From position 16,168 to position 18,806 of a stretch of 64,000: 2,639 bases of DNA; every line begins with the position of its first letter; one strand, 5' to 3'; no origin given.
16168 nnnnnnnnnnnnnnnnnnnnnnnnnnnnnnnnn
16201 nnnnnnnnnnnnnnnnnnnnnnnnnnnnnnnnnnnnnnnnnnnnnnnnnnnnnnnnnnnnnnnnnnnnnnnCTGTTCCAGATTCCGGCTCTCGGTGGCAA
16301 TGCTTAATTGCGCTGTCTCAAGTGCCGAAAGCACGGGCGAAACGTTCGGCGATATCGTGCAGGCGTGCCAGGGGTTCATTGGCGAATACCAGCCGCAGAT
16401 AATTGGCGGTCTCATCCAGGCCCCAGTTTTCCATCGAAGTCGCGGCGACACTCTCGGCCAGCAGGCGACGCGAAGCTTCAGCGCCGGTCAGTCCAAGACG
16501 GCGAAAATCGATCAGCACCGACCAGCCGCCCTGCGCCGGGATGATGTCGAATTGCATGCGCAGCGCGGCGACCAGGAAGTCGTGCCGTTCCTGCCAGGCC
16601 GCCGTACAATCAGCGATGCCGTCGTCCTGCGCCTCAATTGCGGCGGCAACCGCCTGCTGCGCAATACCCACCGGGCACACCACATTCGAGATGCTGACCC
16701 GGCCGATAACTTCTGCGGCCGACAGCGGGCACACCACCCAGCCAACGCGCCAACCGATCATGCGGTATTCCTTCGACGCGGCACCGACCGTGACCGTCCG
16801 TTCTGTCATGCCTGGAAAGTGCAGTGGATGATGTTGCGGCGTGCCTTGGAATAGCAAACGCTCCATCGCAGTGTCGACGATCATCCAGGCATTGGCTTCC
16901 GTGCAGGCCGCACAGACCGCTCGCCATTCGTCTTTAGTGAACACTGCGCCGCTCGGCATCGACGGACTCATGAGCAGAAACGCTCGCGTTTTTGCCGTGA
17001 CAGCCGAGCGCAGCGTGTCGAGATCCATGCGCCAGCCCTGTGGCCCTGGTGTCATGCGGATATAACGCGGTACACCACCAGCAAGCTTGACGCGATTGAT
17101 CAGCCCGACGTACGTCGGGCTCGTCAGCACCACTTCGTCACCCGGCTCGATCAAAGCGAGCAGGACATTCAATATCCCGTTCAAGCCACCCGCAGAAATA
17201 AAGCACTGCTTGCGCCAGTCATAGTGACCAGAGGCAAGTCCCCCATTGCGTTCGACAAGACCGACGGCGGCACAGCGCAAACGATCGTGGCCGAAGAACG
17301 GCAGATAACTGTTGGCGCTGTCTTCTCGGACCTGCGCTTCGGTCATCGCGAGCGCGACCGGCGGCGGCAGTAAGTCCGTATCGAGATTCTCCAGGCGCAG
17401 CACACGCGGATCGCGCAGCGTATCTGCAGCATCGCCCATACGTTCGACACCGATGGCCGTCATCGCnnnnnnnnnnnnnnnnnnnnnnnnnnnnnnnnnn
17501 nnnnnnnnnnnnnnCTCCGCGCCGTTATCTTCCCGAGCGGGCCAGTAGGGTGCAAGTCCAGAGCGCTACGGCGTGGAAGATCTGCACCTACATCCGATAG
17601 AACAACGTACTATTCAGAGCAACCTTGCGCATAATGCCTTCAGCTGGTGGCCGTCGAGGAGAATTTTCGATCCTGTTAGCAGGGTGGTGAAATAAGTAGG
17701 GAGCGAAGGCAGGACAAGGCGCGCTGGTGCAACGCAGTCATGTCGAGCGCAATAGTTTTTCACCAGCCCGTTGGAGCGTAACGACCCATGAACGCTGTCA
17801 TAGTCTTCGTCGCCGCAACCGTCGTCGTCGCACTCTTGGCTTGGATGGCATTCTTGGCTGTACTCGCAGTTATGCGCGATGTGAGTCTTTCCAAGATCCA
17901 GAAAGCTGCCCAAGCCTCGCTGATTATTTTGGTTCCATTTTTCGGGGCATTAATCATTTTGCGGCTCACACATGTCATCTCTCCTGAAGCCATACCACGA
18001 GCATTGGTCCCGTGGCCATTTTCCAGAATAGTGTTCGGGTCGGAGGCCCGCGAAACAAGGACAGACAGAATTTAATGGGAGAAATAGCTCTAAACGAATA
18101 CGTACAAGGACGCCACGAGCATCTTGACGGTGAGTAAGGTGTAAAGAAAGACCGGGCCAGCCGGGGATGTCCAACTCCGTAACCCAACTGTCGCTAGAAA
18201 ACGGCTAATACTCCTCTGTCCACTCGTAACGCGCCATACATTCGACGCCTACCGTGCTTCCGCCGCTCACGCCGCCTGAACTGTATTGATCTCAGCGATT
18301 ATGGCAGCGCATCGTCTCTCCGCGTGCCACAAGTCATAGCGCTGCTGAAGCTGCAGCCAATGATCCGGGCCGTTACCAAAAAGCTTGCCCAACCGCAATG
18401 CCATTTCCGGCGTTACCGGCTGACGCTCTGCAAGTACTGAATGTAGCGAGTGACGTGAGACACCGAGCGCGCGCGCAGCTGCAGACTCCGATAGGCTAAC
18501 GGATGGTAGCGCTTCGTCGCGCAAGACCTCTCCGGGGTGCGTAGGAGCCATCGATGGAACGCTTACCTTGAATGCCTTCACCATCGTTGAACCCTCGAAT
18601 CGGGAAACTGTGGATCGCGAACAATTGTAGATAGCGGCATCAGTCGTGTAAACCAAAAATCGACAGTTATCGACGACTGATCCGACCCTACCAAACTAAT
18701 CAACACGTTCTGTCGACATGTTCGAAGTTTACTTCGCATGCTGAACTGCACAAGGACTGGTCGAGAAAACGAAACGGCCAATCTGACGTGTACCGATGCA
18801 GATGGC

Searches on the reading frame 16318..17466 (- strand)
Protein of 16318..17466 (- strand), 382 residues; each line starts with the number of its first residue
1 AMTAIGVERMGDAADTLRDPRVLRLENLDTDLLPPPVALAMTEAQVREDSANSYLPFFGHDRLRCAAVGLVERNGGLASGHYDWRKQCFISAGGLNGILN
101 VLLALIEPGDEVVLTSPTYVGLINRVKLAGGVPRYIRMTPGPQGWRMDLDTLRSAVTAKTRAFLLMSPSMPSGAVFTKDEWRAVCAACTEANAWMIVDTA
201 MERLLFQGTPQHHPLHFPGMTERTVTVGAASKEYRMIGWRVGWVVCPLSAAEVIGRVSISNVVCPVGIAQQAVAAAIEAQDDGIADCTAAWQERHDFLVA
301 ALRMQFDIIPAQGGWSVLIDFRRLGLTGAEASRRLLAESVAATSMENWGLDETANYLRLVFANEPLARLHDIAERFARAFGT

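Call 56: find_homologous_proteins(query=window:16318-17466:-, max_evalue=1e-80)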
Query window:16318-17466:- (382 aa): 6532 proteins with E <= 1e-80 among 8000 candidates; the best 120 are listed.
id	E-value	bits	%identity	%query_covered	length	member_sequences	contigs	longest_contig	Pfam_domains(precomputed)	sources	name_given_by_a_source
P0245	8.8e-256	866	100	100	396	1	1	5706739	PF00155.28,PF01041.24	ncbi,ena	-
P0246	7.7e-207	705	83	100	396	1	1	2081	PF00155.28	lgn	-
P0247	2.0e-201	687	79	99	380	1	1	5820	PF00155.28,PF01041.24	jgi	jgi:aspartate/methionine/tyrosine aminotransferase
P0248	2.5e-201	687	79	99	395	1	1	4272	PF00155.28,PF01041.24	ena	-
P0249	7.8e-200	682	78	99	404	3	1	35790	PF00155.28,PF01041.24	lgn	-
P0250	8.7e-200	681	78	99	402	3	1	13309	PF00155.28,PF01041.24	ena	-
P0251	1.3e-199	681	78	99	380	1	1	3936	PF00155.28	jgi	-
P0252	1.5e-199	681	78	99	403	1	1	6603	PF00155.28,PF01041.24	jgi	jgi:aspartate/methionine/tyrosine aminotransferase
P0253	2.2e-199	680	80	99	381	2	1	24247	PF00155.28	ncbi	ncbi:MAG: pyridoxal phosphate-dependent aminotransferase [Gemmatimonadota bacterium]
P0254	2.8e-199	680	78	99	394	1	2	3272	PF00155.28,PF01041.24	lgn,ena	-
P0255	3.4e-199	680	78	99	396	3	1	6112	PF00155.28,PF01041.24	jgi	jgi:aspartate/methionine/tyrosine aminotransferase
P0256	4.0e-199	679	78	100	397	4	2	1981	PF00155.28,PF01041.24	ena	-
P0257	9.2e-199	678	79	99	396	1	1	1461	PF00155.28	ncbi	-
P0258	1.2e-198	678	77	99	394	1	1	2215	PF00155.28,PF01041.24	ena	-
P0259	1.6e-198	677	78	97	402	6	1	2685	PF00155.28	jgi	jgi:N-succinyldiaminopimelate aminotransferase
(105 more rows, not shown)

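Call 57: find_encoding_contigs(protein=P0246, flank=10000, max_places=3)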
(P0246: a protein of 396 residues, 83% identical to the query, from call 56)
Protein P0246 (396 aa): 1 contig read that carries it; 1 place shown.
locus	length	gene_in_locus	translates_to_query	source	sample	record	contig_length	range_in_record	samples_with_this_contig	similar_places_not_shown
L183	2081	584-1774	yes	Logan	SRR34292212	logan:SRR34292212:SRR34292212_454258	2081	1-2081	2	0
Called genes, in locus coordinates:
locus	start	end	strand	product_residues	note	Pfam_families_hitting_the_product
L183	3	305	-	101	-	?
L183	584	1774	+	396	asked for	PF00155:Aminotran_1_2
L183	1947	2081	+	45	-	?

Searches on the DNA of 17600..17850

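Call 28: search_rna_families(source=window, start=17600, end=17850, threshold=evalue, max_evalue=10, show_alignments=3)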
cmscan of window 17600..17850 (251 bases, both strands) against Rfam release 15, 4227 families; matches with E-value up to 10: 0.
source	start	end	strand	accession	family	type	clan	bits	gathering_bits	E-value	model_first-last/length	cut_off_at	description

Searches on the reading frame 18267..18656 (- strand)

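Call 25: search_protein_families(library=pfam, proteins=[window:18267-18656:-], max_evalue=0.01)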
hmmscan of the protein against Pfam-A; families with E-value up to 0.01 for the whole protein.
window:18267-18656:- (129 aa): 3 families
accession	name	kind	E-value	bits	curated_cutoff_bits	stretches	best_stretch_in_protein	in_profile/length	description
PF13560.12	HTH_31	-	6.1e-07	30.1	27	1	48-98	12-59/64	Helix-turn-helix domain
PF13384.12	HTH_23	-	0.00046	20.4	24.6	0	55-72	18-35/50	Homeodomain-like domain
PF01381.28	HTH_3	-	0.0048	17.4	23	0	55-98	10-53/55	Helix-turn-helix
